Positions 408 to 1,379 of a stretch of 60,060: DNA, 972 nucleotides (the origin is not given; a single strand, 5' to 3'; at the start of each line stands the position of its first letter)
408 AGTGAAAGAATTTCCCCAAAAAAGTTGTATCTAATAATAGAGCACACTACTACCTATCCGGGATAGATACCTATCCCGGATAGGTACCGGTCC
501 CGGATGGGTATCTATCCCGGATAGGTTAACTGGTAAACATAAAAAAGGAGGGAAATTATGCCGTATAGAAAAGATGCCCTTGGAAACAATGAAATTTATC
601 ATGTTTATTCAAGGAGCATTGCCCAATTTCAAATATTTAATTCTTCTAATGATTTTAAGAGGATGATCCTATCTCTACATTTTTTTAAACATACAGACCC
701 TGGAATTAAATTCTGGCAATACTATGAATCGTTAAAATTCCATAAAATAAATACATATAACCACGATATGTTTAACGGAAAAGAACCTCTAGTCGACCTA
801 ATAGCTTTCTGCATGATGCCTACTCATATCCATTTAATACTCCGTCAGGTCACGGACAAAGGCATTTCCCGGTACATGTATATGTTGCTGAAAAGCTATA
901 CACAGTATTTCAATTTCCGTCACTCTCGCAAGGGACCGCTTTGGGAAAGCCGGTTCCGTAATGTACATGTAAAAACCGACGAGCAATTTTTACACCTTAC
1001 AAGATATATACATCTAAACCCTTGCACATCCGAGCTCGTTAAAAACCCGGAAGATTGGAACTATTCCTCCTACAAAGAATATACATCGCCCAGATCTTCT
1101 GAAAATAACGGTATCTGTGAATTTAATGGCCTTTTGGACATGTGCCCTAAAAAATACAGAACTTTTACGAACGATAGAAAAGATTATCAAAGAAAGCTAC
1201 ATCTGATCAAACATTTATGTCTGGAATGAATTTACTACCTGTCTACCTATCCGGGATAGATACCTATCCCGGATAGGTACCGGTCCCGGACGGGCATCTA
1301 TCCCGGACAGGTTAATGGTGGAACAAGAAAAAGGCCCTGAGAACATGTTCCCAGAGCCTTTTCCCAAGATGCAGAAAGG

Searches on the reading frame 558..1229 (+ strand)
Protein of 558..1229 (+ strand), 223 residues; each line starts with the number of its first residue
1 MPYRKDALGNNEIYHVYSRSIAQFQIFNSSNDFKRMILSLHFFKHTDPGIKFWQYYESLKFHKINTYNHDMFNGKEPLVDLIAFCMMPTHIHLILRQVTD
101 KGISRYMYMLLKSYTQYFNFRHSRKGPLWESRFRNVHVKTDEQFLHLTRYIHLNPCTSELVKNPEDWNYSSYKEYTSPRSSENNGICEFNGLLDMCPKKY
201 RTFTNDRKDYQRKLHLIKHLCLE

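Call 11: search_protein_families(library=pfam, proteins=[window:558-1229:+], max_evalue=0.01)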
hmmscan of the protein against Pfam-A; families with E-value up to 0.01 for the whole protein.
window:558-1229:+ (223 aa): 1 family
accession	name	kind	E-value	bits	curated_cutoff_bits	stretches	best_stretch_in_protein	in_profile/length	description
PF01797.21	Y1_Tnp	-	2.6e-06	28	23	1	79-152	41-119/121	Transposase IS200 like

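Call 17: find_encoding_contigs(protein=window:558-1229:+, flank=10000, max_places=10)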
Protein window:558-1229:+ (223 aa): no gene with exactly this product is on record in the collection.
